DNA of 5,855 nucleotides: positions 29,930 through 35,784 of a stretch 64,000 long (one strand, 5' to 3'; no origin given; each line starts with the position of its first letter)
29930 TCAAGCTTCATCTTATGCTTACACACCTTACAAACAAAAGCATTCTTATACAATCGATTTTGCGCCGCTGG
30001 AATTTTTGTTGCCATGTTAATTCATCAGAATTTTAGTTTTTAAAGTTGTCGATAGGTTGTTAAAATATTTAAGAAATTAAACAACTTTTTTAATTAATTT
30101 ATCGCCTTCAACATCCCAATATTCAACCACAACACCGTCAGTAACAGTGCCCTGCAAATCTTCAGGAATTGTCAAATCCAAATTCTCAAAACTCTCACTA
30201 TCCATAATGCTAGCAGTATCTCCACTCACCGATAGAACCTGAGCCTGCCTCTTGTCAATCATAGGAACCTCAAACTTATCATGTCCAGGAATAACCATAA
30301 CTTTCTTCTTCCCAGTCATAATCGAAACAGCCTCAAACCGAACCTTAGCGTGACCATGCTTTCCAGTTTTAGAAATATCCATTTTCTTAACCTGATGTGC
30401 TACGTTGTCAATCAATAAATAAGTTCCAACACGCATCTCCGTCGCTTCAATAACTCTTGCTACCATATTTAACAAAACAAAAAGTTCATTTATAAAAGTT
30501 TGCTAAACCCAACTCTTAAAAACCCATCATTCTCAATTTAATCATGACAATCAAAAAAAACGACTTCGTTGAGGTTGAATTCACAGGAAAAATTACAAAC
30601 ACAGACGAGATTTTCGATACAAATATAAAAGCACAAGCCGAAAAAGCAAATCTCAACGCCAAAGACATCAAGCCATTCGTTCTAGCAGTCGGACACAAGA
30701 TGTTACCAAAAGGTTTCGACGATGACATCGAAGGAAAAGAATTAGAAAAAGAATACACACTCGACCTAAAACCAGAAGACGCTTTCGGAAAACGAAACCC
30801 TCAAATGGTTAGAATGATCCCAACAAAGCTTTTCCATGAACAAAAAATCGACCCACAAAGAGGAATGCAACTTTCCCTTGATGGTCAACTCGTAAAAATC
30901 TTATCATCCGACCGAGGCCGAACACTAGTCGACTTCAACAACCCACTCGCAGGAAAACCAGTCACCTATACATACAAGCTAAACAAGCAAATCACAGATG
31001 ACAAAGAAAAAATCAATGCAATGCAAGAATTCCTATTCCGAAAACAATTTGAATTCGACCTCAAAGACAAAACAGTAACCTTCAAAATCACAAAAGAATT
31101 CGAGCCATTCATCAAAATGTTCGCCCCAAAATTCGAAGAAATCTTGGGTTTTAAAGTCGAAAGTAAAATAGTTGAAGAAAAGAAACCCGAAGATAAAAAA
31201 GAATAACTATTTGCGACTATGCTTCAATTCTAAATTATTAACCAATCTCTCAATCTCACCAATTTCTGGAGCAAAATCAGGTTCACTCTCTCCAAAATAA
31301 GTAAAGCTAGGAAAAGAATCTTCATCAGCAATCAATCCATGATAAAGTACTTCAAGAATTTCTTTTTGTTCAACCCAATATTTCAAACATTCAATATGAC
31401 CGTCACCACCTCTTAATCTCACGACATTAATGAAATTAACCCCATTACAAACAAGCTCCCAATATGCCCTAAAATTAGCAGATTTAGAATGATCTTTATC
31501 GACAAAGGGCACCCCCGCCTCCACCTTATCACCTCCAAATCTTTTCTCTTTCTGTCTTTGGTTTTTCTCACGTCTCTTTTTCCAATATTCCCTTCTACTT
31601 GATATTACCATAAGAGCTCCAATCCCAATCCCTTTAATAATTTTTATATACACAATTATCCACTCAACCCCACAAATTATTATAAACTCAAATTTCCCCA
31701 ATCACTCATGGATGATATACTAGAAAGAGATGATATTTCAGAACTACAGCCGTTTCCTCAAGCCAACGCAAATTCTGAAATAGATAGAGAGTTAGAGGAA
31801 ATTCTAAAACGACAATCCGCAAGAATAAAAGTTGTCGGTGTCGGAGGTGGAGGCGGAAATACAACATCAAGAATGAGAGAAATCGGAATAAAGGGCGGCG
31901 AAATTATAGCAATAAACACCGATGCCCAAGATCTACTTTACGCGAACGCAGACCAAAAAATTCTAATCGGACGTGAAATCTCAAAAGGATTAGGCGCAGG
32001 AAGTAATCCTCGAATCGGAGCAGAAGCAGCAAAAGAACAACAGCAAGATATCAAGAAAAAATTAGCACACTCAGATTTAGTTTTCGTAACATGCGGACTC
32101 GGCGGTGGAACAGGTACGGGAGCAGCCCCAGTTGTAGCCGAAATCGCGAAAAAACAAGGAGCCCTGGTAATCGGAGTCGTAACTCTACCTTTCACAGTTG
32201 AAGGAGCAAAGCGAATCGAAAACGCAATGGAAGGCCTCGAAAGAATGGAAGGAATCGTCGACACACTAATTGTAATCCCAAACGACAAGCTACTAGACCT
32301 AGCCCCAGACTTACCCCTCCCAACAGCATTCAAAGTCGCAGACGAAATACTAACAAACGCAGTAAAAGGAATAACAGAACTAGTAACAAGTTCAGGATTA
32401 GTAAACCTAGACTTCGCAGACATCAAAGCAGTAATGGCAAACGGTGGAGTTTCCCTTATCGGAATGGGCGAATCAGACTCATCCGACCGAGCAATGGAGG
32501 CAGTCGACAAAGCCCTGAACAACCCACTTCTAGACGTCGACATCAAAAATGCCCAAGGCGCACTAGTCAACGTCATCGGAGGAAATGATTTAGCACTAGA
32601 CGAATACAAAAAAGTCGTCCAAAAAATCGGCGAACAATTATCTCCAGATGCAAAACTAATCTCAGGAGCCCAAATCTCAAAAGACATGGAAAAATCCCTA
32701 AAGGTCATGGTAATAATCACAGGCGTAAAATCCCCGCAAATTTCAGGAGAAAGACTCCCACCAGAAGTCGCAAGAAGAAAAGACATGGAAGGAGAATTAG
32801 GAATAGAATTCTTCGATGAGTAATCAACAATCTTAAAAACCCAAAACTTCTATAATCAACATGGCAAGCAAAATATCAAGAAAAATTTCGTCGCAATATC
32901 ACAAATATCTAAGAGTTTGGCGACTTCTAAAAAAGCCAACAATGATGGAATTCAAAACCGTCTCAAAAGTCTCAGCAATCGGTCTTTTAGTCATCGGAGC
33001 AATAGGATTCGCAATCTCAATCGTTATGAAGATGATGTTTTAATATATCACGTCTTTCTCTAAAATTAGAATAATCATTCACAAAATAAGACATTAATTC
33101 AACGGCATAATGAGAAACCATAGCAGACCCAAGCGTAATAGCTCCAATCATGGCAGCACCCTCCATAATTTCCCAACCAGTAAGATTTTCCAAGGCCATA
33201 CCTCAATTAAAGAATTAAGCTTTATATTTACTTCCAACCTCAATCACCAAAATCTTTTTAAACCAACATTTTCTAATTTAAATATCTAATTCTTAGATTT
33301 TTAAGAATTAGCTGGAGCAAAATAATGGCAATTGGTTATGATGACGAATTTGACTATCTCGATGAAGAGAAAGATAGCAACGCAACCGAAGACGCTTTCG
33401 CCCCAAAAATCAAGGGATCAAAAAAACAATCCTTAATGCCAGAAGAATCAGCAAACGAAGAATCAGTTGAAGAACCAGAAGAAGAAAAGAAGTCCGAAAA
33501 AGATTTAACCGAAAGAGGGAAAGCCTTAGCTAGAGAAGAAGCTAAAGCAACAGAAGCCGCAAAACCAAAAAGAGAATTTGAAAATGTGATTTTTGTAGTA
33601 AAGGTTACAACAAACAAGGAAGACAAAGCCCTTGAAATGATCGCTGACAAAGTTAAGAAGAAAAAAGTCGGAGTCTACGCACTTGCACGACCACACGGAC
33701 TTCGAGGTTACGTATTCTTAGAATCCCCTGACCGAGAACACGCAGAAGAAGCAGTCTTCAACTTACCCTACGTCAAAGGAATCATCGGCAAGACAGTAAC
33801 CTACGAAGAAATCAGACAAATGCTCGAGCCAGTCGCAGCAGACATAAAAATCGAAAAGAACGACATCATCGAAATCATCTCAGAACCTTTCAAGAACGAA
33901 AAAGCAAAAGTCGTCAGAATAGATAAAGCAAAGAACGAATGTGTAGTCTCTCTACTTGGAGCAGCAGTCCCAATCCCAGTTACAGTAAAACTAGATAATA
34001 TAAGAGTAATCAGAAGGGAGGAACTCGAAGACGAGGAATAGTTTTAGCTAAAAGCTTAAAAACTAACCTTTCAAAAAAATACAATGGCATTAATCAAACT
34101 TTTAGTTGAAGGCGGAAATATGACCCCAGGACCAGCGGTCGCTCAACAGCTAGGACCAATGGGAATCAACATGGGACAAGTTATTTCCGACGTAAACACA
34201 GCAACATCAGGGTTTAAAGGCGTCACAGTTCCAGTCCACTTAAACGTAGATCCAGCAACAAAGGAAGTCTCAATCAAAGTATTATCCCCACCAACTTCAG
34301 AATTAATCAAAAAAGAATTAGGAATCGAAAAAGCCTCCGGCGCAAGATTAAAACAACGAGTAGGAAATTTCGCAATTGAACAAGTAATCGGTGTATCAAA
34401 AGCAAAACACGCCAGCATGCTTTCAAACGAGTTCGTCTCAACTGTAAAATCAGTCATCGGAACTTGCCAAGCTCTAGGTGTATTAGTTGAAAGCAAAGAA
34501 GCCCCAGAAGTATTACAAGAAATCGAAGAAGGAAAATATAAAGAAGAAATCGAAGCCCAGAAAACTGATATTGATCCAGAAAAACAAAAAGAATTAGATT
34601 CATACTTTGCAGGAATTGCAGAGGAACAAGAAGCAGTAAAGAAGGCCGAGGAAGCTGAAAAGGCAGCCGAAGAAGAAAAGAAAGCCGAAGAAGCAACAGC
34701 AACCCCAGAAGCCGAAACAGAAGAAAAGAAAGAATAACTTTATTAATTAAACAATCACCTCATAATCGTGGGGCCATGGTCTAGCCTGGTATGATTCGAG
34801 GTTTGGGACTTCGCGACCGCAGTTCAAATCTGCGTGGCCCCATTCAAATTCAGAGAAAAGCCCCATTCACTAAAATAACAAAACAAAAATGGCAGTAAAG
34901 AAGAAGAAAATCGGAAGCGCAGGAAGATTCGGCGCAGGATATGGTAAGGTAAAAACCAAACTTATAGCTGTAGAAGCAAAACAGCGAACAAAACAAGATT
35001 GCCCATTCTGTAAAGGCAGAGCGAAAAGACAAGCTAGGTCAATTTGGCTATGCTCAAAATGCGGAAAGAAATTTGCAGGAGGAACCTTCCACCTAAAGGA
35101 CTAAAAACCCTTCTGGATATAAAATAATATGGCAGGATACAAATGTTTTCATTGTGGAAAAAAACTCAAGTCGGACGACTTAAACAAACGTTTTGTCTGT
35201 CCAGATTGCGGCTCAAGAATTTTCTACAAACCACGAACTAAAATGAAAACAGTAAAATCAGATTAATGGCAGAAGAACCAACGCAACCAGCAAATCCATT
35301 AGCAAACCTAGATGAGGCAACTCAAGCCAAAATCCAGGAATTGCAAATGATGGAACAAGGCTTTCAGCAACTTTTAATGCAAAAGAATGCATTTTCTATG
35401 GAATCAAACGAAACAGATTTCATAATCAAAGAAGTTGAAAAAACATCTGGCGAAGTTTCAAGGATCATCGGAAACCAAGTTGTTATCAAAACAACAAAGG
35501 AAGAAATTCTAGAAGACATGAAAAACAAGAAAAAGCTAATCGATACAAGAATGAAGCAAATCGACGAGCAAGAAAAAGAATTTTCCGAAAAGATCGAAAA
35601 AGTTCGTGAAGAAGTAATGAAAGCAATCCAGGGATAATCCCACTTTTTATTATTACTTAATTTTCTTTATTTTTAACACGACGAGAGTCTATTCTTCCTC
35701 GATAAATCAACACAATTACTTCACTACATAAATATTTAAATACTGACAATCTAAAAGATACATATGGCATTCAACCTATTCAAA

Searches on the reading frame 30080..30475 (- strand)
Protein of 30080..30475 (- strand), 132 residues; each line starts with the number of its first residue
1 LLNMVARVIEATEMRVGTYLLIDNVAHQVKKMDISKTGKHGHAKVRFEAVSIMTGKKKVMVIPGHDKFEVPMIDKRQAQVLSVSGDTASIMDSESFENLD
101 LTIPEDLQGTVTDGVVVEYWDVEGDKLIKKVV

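Call 70: search_protein_families(library=pfam, proteins=[window:30080-30475:-], max_evalue=0.001)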
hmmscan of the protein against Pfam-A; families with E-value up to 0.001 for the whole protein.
window:30080-30475:- (132 aa): 2 families
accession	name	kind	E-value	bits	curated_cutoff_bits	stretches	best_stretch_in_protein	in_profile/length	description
PF21485.3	IF5A-like_N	-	1.9e-13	50.5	27.1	1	9-63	6-60/63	Translation initiation factor 5A-like, N-terminal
PF08207.18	EFP_N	-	9.1e-06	26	23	1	11-67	2-57/58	Elongation factor P (EF-P) KOW-like domain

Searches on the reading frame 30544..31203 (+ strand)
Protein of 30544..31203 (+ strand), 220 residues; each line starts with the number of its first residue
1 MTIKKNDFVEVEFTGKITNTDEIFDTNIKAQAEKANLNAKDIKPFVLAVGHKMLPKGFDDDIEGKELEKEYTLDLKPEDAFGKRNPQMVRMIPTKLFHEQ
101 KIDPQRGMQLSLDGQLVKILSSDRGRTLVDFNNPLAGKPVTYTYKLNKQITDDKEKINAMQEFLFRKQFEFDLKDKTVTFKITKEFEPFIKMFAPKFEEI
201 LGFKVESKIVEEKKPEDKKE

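Call 70: search_protein_families(library=pfam, proteins=[window:30544-31203:+], max_evalue=0.001)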
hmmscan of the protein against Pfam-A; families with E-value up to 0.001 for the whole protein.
window:30544-31203:+ (220 aa): 2 families
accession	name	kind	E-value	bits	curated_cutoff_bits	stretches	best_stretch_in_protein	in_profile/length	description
PF22199.2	FKBP26_IF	-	1.6e-10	41.2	27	1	90-135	1-46/46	FKBP26, IF domain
PF00254.34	FKBP_C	-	1.4e-08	35.3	21.1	1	3-86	5-76/94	FKBP-type peptidyl-prolyl cis-trans isomerase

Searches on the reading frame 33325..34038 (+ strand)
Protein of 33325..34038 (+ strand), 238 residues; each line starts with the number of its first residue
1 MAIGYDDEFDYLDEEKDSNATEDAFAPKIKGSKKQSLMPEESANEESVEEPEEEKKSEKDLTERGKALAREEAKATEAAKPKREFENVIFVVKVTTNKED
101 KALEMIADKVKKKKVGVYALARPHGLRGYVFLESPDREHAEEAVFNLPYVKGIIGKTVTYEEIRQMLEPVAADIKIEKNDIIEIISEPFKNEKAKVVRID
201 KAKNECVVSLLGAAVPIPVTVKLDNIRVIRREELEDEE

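Call 70: search_protein_families(library=pfam, proteins=[window:33325-34038:+], max_evalue=0.001)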
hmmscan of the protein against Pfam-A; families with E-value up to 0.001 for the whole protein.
window:33325-34038:+ (238 aa): 1 family
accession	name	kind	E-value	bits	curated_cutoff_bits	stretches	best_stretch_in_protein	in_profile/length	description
PF03439.18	Spt5-NGN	-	1e-13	51.4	22.4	1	89-167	2-84/84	Early transcription elongation factor of RNA pol II, NGN section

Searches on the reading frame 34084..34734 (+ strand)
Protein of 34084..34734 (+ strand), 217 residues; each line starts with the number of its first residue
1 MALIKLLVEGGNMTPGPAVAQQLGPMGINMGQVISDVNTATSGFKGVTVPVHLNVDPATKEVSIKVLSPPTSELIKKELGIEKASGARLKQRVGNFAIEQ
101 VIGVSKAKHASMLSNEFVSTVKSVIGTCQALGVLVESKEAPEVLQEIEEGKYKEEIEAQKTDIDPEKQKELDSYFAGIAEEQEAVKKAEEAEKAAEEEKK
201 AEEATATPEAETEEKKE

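Call 70: search_protein_families(library=pfam, proteins=[window:34084-34734:+], max_evalue=0.001)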
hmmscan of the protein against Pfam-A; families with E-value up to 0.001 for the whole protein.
window:34084-34734:+ (217 aa): 2 families
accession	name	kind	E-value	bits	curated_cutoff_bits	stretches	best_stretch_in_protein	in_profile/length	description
PF03946.19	Ribosomal_L11_N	-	3.1e-17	62.5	32.9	1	4-56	1-53/58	Ribosomal protein L11, N-terminal domain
PF00298.24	Ribosomal_L11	-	4.1e-15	56.4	21.4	1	68-135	2-69/69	Ribosomal protein L11, RNA binding domain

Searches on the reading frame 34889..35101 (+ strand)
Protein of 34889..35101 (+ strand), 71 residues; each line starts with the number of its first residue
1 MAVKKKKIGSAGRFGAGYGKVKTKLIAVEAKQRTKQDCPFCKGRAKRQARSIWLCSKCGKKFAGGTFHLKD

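Call 70: search_protein_families(library=pfam, proteins=[window:34889-35101:+], max_evalue=0.001)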
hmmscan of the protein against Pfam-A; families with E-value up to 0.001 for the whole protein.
window:34889-35101:+ (71 aa): 2 families
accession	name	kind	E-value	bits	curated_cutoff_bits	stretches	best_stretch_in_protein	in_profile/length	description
PF01780.25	Ribosomal_L37ae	-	1.3e-17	64.1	21.9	1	4-69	1-68/85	Ribosomal L37ae protein family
PF07282.18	Cas12f1-like_TNB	-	0.00026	21.5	26.3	1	22-61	16-49/60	Cas12f1-like, TNB domain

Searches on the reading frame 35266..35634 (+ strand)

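Call 70: search_protein_families(library=pfam, proteins=[window:35266-35634:+], max_evalue=0.001)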
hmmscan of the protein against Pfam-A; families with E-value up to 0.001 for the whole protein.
window:35266-35634:+ (123 aa): 1 family
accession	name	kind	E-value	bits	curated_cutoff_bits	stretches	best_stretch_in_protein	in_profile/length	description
PF01920.25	Prefoldin_2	-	2.2e-08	34.4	27.6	1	20-122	1-104/106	Prefoldin subunit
